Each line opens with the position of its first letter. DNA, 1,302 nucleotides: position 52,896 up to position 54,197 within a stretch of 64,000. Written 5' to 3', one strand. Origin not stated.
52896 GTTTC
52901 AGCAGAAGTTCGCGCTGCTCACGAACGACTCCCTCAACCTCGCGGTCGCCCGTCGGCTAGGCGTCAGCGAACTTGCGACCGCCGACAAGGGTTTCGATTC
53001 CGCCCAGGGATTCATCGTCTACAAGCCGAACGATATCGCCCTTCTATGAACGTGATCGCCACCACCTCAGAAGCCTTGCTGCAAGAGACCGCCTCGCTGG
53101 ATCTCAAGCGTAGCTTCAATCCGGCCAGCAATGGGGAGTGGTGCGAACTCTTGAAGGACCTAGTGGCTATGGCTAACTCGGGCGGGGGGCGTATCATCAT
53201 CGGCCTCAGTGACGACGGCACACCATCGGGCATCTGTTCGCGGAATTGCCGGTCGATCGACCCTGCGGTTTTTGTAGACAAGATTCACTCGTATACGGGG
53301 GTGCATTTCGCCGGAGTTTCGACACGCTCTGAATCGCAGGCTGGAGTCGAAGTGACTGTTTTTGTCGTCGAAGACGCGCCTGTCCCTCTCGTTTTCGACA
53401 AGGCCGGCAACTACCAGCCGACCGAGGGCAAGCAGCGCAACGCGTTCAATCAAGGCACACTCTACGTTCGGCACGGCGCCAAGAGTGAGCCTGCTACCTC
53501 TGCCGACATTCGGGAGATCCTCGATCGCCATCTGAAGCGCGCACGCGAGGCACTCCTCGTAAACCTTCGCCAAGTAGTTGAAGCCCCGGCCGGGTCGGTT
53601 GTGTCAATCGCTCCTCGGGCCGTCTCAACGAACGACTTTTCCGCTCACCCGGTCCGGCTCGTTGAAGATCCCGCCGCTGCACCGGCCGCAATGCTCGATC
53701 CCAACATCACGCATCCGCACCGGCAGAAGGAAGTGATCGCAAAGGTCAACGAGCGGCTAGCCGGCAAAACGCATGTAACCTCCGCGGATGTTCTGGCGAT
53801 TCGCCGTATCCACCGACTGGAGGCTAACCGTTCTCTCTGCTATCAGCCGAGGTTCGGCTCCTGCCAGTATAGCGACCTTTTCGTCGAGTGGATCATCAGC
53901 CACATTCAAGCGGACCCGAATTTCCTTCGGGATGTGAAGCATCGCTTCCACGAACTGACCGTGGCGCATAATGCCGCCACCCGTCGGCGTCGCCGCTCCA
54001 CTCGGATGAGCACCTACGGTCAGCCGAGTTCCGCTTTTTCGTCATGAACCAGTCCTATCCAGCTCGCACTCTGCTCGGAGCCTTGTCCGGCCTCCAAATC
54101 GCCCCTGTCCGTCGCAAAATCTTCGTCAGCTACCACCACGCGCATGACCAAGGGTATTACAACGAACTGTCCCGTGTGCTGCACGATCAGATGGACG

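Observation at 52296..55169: Five-gene cassette (RHH-PIN, AlbA_2/Schlafen-like, ThsB-like TIR, helical unknown) embedded between PglZ and the methyltransferase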

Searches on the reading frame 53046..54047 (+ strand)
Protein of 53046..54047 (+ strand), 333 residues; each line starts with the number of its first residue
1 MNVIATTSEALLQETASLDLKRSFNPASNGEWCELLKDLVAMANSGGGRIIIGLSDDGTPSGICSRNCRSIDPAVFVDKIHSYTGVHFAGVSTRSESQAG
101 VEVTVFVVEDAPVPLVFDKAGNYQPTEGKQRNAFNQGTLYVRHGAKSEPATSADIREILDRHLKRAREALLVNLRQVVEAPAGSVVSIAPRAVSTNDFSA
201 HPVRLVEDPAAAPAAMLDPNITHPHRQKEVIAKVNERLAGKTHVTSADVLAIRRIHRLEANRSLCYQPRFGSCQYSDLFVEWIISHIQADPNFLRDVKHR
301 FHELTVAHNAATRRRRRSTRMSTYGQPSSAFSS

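Call 5: search_protein_families(library=pfam, proteins=[window:53046-54047:+], max_evalue=0.1)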
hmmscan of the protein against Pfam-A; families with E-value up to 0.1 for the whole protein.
window:53046-54047:+ (333 aa): 2 families
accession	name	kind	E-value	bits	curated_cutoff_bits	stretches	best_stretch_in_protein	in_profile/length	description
PF04326.19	SLFN_AlbA_2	-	6.4e-12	46.5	25.3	1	14-150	1-117/118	Schlafen, AlbA_2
PF18740.7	EC042_2821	-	1.8e-06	28.8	24.9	1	218-296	1-95/97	EC042_2821-like Restriction Endonuclease-like domain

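Call 6: search_protein_families(library=padloc, proteins=[window:53046-54047:+], max_evalue=0.1)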
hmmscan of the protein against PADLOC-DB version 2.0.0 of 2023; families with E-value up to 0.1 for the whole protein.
window:53046-54047:+ (333 aa): 4 families
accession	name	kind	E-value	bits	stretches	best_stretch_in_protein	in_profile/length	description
PDLC04952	PDC-S19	-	1.4e-09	36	1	214-299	225-323/328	-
PDLC04953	PDC-S19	-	4.1e-06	24.5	1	217-285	245-310/333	-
PDLC05032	PDC-S50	-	0.00033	17.9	1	13-158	17-159/387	-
PDLC04949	PDC-S19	-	0.001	16.5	1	216-298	228-326/334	-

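Call 8: search_protein_families(library=ncbifam, proteins=[window:53046-54047:+], max_evalue=0.01)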
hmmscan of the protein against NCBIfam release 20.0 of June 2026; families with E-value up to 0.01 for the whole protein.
window:53046-54047:+ (333 aa): 0 families

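Call 71: find_homologous_proteins(query=window:53046-54047:+)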
Query window:53046-54047:+ (333 aa): 368 proteins with E <= 0.001 among 8000 candidates; the best 120 are listed.
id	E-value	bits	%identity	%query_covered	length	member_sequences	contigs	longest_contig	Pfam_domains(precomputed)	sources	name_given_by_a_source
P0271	8.7e-219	743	100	100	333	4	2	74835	PF04326.20,PF18740.8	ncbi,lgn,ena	-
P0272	2.5e-153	528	70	98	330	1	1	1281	PF04326.20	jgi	-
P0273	9.8e-152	523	69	98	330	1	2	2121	PF04326.20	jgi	-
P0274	6.2e-149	514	70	98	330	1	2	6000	PF04326.20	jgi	-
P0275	1.4e-139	483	66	98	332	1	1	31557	PF04326.20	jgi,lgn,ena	-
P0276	6.3e-139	481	65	99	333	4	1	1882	PF04326.20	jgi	jgi:hypothetical protein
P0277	3.4e-137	475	67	94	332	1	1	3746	PF04326.20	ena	-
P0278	3.6e-136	472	65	98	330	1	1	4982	PF04326.20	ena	-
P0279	5.4e-122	425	69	80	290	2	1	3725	-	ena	-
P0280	9.6e-121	421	59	99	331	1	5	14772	PF04326.20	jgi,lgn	-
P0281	1.6e-116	407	55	97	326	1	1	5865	PF04326.20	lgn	-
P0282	1.8e-116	407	59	94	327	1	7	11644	PF04326.20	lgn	-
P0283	1.0e-112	395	57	94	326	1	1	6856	PF04326.20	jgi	jgi:hypothetical protein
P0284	1.4e-90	322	49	91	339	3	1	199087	PF04326.20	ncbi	-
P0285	6.0e-90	320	47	95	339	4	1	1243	PF04326.20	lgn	-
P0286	3.1e-88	314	48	90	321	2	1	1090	PF04326.20,PF18740.8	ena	-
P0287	2.2e-85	305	47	95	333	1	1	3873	PF04326.20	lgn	-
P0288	2.2e-85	305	46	94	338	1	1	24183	PF04326.20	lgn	-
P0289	1.5e-84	302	46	93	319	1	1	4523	PF04326.20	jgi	jgi:hypothetical protein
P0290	1.0e-83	300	46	92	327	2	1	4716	PF04326.20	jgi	jgi:hypothetical protein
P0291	3.2e-83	298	58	71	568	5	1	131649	PF04326.20,PF12686.13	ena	-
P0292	4.1e-82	294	46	90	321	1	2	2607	PF04326.20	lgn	-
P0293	1.7e-81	292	47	90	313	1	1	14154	PF04326.20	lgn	-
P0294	6.7e-80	287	47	87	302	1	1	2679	PF04326.20,PF18740.8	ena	-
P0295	8.2e-80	287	48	88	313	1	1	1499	PF04326.20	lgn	-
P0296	2.4e-79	285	49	83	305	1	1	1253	PF04326.20,PF18740.8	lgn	-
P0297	2.8e-79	285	45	90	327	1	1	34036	PF04326.20,PF18740.8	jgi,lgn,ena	-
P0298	6.8e-79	284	45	93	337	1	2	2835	PF04326.20,PF18740.8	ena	-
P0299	1.4e-78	283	47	86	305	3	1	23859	PF04326.20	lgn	-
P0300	1.8e-77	279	46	87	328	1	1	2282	PF04326.20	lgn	-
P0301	3.7e-77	278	44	95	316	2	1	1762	PF04326.20,PF18740.8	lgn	-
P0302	6.7e-77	277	45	87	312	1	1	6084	PF04326.20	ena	-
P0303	4.7e-76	274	44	87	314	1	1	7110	PF04326.20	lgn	-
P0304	5.0e-76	274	45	86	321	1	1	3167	PF04326.20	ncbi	-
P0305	5.1e-76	274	44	87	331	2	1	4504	PF04326.20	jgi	jgi:hypothetical protein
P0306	5.1e-76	274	43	93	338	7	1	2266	PF04326.20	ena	-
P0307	7.8e-76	274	44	87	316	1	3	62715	PF04326.20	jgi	jgi:hypothetical protein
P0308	8.2e-76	274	45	86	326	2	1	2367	PF04326.20,PF18740.8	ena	-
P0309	9.9e-76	273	44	85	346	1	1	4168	PF04326.20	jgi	jgi:hypothetical protein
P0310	1.1e-75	273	43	87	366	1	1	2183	PF04326.20,PF18740.8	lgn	-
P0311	1.9e-75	272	44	86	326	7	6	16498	PF04326.20,PF18740.8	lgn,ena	-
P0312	2.7e-75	272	44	90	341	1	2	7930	PF04326.20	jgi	-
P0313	5.2e-75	271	46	86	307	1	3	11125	PF04326.20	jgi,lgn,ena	jgi:hypothetical protein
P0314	5.6e-75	271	43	88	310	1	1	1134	PF04326.20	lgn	-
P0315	5.9e-75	271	46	87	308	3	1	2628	PF04326.20,PF18740.8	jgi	jgi:hypothetical protein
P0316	6.5e-75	271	43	89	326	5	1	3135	PF04326.20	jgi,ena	jgi:hypothetical protein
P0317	1.1e-74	270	45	85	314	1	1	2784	PF04326.20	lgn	-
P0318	1.2e-74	270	44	88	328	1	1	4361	PF04326.20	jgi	jgi:hypothetical protein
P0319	1.6e-74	269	44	87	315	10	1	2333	PF04326.20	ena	-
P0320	1.6e-74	269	45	88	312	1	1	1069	PF04326.20,PF18740.8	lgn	-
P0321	3.2e-74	268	41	95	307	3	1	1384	PF04326.20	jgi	jgi:hypothetical protein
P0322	3.4e-74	268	43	87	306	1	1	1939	PF04326.20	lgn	-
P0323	4.6e-74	268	45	87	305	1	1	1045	PF04326.20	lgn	-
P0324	4.6e-74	268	46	88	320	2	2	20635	PF04326.20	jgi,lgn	jgi:hypothetical protein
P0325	5.0e-74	268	41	92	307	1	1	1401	PF04326.20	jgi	jgi:hypothetical protein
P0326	5.2e-74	268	44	87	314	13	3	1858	PF04326.20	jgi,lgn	jgi:hypothetical protein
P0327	6.7e-74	267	43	85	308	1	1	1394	PF04326.20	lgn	-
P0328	7.7e-74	267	43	88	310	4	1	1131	PF04326.20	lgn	-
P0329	1.0e-73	267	42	92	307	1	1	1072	PF04326.20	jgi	jgi:hypothetical protein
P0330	1.2e-73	267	43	86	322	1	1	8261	PF04326.20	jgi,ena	-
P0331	1.2e-73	266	45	92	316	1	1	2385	PF04326.20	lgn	-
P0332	1.3e-73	266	44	89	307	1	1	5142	PF04326.20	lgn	-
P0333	1.8e-73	266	44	87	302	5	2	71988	PF04326.20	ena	-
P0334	2.3e-73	266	43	86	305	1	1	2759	PF04326.20,PF18740.8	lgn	-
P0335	3.1e-73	265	44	87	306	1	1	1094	PF04326.20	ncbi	-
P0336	3.2e-73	265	42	88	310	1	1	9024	PF04326.20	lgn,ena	-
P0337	4.1e-73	265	42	88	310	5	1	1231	PF04326.20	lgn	-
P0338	5.6e-73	264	44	88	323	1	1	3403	PF04326.20,PF18740.8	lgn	-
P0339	6.2e-73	264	43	91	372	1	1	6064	PF04326.20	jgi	jgi:Putative DNA-binding domain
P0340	7.7e-73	264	43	92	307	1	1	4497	PF04326.20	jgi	jgi:Putative DNA-binding domain/EC042_2821-lke REase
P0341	7.8e-73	264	43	87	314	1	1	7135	PF04326.20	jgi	jgi:Putative DNA-binding domain/EC042_2821-lke REase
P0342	1.1e-72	263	42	91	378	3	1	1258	PF04326.20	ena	-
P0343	1.2e-72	263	41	88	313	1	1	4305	PF04326.20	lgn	-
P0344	1.5e-72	263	43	88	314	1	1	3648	PF04326.20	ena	-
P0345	1.6e-72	263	43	87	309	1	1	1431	PF04326.20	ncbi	-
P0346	1.7e-72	263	41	87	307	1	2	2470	PF04326.20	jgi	jgi:hypothetical protein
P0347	2.2e-72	262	46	88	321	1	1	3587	PF04326.20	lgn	-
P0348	2.3e-72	262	43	88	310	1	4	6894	PF04326.20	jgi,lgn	jgi:hypothetical protein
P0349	2.5e-72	262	44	84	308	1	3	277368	PF04326.20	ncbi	ncbi:MAG: AlbA family DNA-binding domain-containing protein [Acidiferrobacter sp.]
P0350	2.5e-72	262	41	89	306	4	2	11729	PF04326.20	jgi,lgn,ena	-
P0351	2.9e-72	262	43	87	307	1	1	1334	PF04326.20,PF18740.8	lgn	-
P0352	2.9e-72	262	44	86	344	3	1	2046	PF04326.20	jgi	jgi:hypothetical protein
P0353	3.1e-72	262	42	88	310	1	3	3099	PF04326.20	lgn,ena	-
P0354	3.6e-72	262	42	87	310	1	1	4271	PF04326.20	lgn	-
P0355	3.7e-72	262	42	90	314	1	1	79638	PF04326.20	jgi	jgi:hypothetical protein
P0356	4.2e-72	261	42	91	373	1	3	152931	PF04326.20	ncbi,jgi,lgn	ncbi:MAG TPA: RNA-binding domain-containing protein [Candidatus Udaeobacter sp.]|jgi:hypothetical pr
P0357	4.2e-72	261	42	89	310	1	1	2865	PF04326.20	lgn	-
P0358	7.0e-72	261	44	88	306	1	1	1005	PF04326.20,PF18740.8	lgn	-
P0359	7.9e-72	261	45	85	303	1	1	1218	PF04326.20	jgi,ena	-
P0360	8.6e-72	260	43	90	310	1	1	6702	PF04326.20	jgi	-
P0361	8.8e-72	260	43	84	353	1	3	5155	PF04326.20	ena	-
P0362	1.5e-71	260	40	91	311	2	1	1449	PF04326.20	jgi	jgi:hypothetical protein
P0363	1.8e-71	259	45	87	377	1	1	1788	PF04326.20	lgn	-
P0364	1.9e-71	259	42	88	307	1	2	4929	PF04326.20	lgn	-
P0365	2.0e-71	259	44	87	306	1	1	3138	PF04326.20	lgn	-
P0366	2.1e-71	259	43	89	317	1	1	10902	PF04326.20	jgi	jgi:hypothetical protein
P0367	3.9e-71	258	41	89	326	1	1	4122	PF04326.20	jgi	jgi:hypothetical protein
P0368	4.2e-71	258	41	90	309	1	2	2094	PF04326.20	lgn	-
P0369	4.4e-71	258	43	88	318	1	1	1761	PF04326.20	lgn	-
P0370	5.1e-71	258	41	86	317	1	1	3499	PF04326.20,PF18740.8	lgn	-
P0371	5.4e-71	258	45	85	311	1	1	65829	PF04326.20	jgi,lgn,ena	-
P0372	6.2e-71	258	42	87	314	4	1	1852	PF04326.20,PF18740.8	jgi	jgi:hypothetical protein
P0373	6.3e-71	258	42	90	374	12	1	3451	PF04326.20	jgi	jgi:hypothetical protein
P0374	6.7e-71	257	44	86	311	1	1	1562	PF04326.20,PF18740.8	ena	-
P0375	7.5e-71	257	44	85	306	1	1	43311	PF04326.20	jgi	jgi:hypothetical protein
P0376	8.6e-71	257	42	87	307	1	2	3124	PF04326.20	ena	-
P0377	8.9e-71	257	42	91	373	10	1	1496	PF04326.20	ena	-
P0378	9.2e-71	257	43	90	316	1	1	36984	PF04326.20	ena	-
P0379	9.5e-71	257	43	87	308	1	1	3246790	PF04326.20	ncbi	-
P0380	1.9e-70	256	42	87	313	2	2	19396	PF04326.20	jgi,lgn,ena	-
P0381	2.6e-70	256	41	88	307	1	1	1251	PF04326.20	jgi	jgi:hypothetical protein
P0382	2.9e-70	255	43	87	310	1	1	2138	PF04326.20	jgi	jgi:hypothetical protein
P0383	3.6e-70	255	45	88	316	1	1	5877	PF04326.20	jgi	jgi:hypothetical protein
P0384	4.2e-70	255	41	88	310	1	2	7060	PF04326.20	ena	-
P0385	4.7e-70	255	43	86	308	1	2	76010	PF04326.20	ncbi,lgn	-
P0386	4.8e-70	255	42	85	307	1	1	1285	PF04326.20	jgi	jgi:hypothetical protein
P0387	4.9e-70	255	45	85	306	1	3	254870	PF04326.20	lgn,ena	-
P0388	5.7e-70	254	41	90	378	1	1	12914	PF04326.20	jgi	jgi:hypothetical protein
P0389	6.4e-70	254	41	89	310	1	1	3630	PF04326.20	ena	-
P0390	6.5e-70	254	41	89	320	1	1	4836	PF04326.20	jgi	jgi:hypothetical protein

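Call 72: find_encoding_contigs(protein=P0379, flank=6000, max_places=2)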
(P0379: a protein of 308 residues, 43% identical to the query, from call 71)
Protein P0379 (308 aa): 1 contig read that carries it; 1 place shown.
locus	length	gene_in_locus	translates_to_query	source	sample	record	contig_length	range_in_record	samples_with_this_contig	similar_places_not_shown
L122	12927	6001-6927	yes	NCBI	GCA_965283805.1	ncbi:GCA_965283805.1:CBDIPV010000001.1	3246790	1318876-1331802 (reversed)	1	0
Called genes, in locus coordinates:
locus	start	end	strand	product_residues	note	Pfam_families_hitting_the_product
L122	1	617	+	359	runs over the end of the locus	PF00924:MS_channel_2nd, PF21082:MS_channel_3rd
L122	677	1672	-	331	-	-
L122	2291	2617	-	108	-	-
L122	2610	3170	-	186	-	PF07638:Sigma70_ECF (weak), PF04542:Sigma70_r2 (weak), PF08281:Sigma70_r4_2, PF04545:Sigma70_r4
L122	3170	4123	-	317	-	-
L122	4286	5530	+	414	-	PF00180:Iso_dh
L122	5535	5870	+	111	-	PF06877:RraB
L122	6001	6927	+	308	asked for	PF04326:SLFN_AlbA_2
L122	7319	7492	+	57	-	-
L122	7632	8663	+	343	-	-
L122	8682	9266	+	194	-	-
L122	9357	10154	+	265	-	PF00685:Sulfotransfer_1 (weak)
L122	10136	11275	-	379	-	PF00685:Sulfotransfer_1 (weak)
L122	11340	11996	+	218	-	PF11172:DUF2959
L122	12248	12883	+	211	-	-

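Call 73: find_encoding_contigs(protein=P0349, flank=6000, max_places=2)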
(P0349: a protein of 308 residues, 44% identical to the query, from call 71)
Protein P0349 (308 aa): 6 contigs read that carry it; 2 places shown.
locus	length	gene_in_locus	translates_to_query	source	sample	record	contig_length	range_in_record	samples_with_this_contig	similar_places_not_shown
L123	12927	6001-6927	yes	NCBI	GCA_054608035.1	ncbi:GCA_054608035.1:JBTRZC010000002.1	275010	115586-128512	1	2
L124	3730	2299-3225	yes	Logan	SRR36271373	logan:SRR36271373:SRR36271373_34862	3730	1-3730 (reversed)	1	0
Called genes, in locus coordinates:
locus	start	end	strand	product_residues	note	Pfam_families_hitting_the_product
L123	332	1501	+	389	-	PF14294:DUF4372, PF01609:DDE_Tnp_1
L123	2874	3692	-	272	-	PF13276:HTH_21, PF00665:rve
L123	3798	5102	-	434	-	PF00078:RVT_1, PF08388:GIIM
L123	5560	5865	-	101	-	PF01527:HTH_Tnp_1, PF13542:HTH_Tnp_ISL3 (faint)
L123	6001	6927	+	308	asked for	PF04326:SLFN_AlbA_2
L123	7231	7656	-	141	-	PF00589:Phage_integrase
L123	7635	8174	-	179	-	-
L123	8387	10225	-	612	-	PF03979:Sigma70_r1_1, PF00140:Sigma70_r1_2, PF04546:Sigma70_ner, PF04542:Sigma70_r2, PF04539:Sigma70_r3, PF04545:Sigma70_r4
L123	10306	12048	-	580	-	PF01807:Zn_ribbon_DnaG, PF08275:DNAG_N, PF13662:Toprim_4, PF01751:Toprim, PF13155:Toprim_2, PF13362:Toprim_3 (weak), PF10410:DnaB_bind, PF08278:DnaG_DnaB_bind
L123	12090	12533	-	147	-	PF09424:YqeY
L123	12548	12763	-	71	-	PF01165:Ribosomal_S21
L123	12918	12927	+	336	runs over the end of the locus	PF00814:TsaD, PF22521:HypF_C_2 (weak)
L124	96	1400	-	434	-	PF00078:RVT_1, PF08388:GIIM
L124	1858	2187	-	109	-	PF13542:HTH_Tnp_ISL3 (weak), PF01527:HTH_Tnp_1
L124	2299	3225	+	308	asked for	PF04326:SLFN_AlbA_2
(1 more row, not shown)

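Call 74: find_encoding_contigs(protein=P0271, flank=10000, max_places=2)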
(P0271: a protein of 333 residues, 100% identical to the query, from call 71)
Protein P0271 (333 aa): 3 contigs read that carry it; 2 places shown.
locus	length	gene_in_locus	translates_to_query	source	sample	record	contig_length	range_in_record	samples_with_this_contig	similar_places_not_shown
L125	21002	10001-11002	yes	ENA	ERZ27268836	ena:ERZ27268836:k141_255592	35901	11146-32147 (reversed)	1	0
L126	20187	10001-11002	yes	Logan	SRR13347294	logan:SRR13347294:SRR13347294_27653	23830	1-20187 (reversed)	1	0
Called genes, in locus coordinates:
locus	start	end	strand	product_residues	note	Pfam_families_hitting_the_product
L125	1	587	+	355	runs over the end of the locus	PF13481:AAA_25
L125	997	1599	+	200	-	-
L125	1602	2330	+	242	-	PF07505:DUF5131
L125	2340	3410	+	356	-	-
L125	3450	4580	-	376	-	-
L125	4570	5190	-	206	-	-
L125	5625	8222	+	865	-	-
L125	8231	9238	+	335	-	-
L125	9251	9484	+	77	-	-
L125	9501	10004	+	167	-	PF01850:PIN (weak)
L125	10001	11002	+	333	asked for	PF04326:SLFN_AlbA_2, PF18740:EC042_2821 (weak)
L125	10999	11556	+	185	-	PF08937:ThsB_TIR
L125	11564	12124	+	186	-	-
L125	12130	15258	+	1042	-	PF01555:N6_N4_Mtase (faint)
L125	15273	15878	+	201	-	PF08937:ThsB_TIR (weak), PF13676:TIR_2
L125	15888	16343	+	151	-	-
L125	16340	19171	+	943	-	PF00176:SNF2-rel_dom, PF00270:DEAD, PF04851:ResIII, PF13872:AAA_34 (weak), PF00271:Helicase_C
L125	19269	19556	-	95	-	-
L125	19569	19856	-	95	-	-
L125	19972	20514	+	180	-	-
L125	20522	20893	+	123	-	-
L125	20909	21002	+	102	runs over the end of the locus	-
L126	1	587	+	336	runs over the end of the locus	PF13481:AAA_25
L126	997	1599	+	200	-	-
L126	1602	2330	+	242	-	PF07505:DUF5131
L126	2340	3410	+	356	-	-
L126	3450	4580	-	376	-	-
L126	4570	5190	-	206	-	-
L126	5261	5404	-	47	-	-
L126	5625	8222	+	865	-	-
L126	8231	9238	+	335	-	-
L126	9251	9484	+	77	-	-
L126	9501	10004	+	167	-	PF01850:PIN (weak)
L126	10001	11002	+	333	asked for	PF04326:SLFN_AlbA_2, PF18740:EC042_2821 (weak)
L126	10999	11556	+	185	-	PF08937:ThsB_TIR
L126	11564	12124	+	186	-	-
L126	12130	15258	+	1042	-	PF01555:N6_N4_Mtase (faint)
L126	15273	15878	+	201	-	PF08937:ThsB_TIR (weak), PF13676:TIR_2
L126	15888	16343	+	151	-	-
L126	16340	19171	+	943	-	PF00176:SNF2-rel_dom, PF00270:DEAD, PF04851:ResIII, PF13872:AAA_34 (weak), PF00271:Helicase_C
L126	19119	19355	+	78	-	-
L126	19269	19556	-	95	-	-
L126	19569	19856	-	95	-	-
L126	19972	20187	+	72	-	?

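Call 90: predict_structure(alignment_id=A6)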
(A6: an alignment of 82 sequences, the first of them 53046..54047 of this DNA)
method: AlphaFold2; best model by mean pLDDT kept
length: 333 residues; sequences in the alignment: 82
mean_pLDDT: 88.4   pTM: 0.57
mean pLDDT of the five models: 88.4, 87.9, 87.6, 87.4, 86.8
residues with pLDDT >= 90: 254; 70-90: 25; 50-70: 33; < 50: 21
segments of 3 or more residues with pLDDT < 50: 1-5, 192-194, 197-206
pLDDT, mean of each block of 10 residues (from residue 1): 48 90 97 98 98 96 95 98 98 95 97 98 94 98 97 98 94 76 72 48 51 70 97 97 98 96 94 97 98 98 98 92 64 45
secondary structure, 60 per line:
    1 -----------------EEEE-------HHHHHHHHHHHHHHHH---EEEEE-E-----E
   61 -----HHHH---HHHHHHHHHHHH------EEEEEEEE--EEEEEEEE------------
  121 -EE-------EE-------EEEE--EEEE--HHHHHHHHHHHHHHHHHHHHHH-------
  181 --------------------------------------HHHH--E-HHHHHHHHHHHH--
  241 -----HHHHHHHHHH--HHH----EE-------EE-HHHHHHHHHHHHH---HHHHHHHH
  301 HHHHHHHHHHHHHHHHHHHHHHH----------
elements in order: E18-21 H29-44 E48-52 H66-69 H73-84 E91-98 E101-108 E140-143 E146-149 H152-173 H219-222 H227-238 H246-255 H277-289 H293-323

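Call 93: fold_search(model_id=the predicted structure, library=pdb)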
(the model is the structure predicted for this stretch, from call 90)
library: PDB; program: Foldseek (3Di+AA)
matches with E <= 10: 301; with E <= 0.001: 13
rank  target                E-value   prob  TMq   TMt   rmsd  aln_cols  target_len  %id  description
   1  3lmm_C                3.8e-07  1.00  0.29  0.21   6.0       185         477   19  Crystal Structure of the DIP2311 protein from Corynebacterium diphtheriae, Northeast Structural Genomics Consortium Ta (released 2010-02-16)
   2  3lmm_B                8.8e-07  1.00  0.28  0.18   5.8       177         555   19  Crystal Structure of the DIP2311 protein from Corynebacterium diphtheriae, Northeast Structural Genomics Consortium Ta (released 2010-02-16)
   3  3lmm_D                1.1e-06  1.00  0.30  0.19   5.6       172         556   19  Crystal Structure of the DIP2311 protein from Corynebacterium diphtheriae, Northeast Structural Genomics Consortium Ta (released 2010-02-16)
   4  3lmm_A                1.3e-06  1.00  0.30  0.22   5.1       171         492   19  Crystal Structure of the DIP2311 protein from Corynebacterium diphtheriae, Northeast Structural Genomics Consortium Ta (released 2010-02-16)
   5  9o0d_C                2.5e-04  1.00  0.31  0.44   5.8       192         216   14  crystal structure of rSAMD9 tRNase domain (released 2025-07-02)
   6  9o0d_B                2.8e-04  1.00  0.32  0.46   6.4       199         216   14  crystal structure of rSAMD9 tRNase domain (released 2025-07-02)
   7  9o0d_D                3.7e-04  1.00  0.31  0.45   8.0       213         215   12  crystal structure of rSAMD9 tRNase domain (released 2025-07-02)
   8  5yd0_C                3.7e-04  1.00  0.22  0.23  10.5       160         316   16  Crystal structure of Schlafen 13 (SLFN13) N'-domain (released 2018-03-28)
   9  9jr9_A                4.2e-04  0.99  0.22  0.10  17.1       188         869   18  Electronic microscopy structure of human schlafen14-E211A dimer (released 2025-08-06)
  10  9uie_B                9.7e-04  0.99  0.22  0.10  10.6       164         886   18  Electronic microscopy structure of human schlafen14-E211A dimer in complex with dsRNA (released 2025-08-06)
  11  7lre_A                9.7e-04  0.99  0.22  0.15  20.5       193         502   14  Cryo-EM of the SLFN12-PDE3A complex: SLFN12 body refinement (released 2021-06-09)
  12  7lrd_A                9.7e-04  0.99  0.22  0.15  20.5       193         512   14  Cryo-EM of the SLFN12-PDE3A complex: Consensus subset model (released 2021-06-09)
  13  9jr9_B                9.7e-04  0.97  0.20  0.09  17.2       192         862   18  Electronic microscopy structure of human schlafen14-E211A dimer (released 2025-08-06)
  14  9o0d_A                1.0e-03  1.00  0.32  0.45   6.0       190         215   15  crystal structure of rSAMD9 tRNase domain (released 2025-07-02)
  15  9nyy_B                1.0e-03  0.96  0.18  0.09  17.9       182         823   18  Nucleic acid bound human SLFN14, State 1 (released 2025-07-09)
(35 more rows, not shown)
